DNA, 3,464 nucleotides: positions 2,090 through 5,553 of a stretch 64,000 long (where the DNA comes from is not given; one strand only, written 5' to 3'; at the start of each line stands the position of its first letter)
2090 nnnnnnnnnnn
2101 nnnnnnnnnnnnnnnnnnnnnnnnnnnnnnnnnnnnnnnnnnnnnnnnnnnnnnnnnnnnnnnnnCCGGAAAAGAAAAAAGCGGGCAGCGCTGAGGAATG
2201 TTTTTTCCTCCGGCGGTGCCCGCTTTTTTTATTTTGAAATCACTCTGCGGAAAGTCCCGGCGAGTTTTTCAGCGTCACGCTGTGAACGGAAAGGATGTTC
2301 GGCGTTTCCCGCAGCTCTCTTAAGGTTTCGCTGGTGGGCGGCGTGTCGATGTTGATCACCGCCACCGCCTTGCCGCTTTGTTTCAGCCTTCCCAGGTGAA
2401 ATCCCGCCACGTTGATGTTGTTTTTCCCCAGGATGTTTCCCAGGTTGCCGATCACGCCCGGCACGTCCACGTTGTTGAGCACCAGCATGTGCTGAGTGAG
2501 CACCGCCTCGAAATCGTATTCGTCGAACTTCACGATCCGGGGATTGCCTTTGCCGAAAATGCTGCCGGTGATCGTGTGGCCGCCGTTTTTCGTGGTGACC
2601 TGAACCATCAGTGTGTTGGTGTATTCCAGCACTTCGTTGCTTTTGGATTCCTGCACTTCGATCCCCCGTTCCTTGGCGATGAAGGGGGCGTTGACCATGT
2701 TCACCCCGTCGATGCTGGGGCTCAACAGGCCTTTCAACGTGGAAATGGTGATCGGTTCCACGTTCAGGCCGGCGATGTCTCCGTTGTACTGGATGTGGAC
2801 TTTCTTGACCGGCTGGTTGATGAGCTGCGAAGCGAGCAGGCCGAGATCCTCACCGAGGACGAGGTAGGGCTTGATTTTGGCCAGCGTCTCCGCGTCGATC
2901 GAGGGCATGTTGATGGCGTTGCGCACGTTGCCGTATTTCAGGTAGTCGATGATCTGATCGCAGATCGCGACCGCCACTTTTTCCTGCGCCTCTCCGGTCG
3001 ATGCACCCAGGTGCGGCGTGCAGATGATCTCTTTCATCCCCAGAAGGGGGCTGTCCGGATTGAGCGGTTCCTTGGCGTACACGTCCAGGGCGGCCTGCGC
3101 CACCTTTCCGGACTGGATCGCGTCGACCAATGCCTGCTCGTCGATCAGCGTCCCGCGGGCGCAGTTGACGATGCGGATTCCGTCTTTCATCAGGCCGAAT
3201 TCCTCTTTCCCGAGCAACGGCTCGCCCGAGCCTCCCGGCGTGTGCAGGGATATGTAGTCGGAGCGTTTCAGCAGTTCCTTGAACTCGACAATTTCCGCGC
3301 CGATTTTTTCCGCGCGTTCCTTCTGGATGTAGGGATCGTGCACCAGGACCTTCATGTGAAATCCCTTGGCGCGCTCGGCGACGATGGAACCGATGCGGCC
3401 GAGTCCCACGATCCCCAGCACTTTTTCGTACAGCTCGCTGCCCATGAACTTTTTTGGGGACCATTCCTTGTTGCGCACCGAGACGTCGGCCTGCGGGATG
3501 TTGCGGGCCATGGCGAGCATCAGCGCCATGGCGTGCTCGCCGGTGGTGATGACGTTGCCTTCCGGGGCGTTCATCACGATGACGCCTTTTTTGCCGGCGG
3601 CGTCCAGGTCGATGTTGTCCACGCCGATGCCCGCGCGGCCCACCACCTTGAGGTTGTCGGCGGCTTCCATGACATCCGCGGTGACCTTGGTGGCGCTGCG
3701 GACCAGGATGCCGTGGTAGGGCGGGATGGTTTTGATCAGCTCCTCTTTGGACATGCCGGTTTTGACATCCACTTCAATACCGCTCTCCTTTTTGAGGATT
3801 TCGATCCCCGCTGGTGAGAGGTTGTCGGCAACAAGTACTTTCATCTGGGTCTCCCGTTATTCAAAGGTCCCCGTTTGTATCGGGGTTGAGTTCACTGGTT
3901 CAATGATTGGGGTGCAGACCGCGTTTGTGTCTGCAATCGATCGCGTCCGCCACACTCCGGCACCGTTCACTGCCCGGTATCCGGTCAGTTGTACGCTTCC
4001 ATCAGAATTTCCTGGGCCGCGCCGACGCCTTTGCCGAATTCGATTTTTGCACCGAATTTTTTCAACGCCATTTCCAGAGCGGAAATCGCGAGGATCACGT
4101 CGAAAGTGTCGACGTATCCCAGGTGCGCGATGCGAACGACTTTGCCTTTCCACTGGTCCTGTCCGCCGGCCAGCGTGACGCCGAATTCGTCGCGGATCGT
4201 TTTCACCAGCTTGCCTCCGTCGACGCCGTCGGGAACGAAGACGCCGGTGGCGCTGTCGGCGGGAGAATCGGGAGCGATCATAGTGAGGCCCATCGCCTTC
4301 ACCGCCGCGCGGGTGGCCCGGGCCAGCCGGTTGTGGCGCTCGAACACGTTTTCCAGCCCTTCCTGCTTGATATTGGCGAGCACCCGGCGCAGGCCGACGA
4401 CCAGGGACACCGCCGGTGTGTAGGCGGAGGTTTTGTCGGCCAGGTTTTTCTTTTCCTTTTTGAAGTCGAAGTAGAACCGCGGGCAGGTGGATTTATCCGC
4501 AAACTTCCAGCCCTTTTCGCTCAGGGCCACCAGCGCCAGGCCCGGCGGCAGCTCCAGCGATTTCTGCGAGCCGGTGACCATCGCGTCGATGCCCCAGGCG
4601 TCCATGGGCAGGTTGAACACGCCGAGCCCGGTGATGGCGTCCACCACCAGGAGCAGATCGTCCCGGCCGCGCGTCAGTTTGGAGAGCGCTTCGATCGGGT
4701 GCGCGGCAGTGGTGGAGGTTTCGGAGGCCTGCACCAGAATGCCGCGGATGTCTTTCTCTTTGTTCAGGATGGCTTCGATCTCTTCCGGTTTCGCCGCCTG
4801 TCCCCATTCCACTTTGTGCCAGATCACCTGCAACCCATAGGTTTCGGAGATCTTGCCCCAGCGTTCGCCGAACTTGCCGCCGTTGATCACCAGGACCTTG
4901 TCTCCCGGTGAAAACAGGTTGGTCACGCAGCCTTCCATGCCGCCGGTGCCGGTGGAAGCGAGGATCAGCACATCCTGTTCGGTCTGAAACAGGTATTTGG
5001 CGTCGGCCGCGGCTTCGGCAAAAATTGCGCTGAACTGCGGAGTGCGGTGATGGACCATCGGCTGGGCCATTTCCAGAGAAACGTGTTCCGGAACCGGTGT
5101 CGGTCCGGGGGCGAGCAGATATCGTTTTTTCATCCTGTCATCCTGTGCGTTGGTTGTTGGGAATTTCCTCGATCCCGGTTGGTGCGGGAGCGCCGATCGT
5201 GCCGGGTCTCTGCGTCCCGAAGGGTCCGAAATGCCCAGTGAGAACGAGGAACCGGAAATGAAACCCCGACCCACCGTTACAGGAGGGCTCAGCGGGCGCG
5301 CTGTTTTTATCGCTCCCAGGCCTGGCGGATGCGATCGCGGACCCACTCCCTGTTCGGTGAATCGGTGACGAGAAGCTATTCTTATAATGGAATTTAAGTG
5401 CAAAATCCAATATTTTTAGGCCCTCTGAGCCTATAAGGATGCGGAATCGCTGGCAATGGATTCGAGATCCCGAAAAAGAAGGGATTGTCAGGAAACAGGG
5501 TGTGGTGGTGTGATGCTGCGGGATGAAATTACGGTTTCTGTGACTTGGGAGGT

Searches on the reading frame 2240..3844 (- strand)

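Call 76: search_protein_families(library=pfam, max_evalue=0.00001, proteins=[window:2240-3844:-])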
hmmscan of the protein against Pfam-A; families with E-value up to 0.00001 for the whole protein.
window:2240-3844:- (534 aa): 4 families
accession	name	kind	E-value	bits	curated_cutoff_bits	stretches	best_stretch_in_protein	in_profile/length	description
PF02826.25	2-Hacid_dh_C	-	1.1e-59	201.2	25.1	1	106-280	1-178/178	D-isomer specific 2-hydroxyacid dehydrogenase, NAD binding domain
PF00389.36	2-Hacid_dh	-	8.7e-38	129.5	24.6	1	3-312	1-134/134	D-isomer specific 2-hydroxyacid dehydrogenase, catalytic domain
PF19304.4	PGDH_inter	-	1.1e-37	129.2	27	1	323-439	1-117/119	D-3-phosphoglycerate dehydrogenase intervening domain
PF01842.31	ACT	-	2.8e-07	30.6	27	1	453-514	2-64/66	ACT domain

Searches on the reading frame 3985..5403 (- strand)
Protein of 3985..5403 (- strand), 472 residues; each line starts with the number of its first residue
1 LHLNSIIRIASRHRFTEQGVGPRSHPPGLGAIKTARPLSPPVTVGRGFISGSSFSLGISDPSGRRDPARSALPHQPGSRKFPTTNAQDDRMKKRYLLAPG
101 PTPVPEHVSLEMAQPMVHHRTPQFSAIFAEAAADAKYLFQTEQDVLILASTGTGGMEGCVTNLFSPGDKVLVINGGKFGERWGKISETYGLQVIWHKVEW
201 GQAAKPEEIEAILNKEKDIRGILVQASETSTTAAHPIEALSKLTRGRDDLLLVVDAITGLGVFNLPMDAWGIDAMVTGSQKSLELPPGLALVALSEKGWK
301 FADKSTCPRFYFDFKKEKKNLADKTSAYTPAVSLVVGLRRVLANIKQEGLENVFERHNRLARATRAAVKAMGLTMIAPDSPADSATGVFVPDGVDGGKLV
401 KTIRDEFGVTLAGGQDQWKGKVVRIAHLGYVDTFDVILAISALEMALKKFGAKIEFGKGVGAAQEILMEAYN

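Call 76: search_protein_families(library=pfam, max_evalue=0.00001, proteins=[window:3985-5403:-])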
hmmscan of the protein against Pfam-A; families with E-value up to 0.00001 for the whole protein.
window:3985-5403:- (472 aa): 1 family
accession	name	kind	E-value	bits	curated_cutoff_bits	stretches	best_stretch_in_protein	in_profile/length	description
PF00266.25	Aminotran_5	-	2.4e-21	76.6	21.5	1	95-415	2-339/371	Aminotransferase class-V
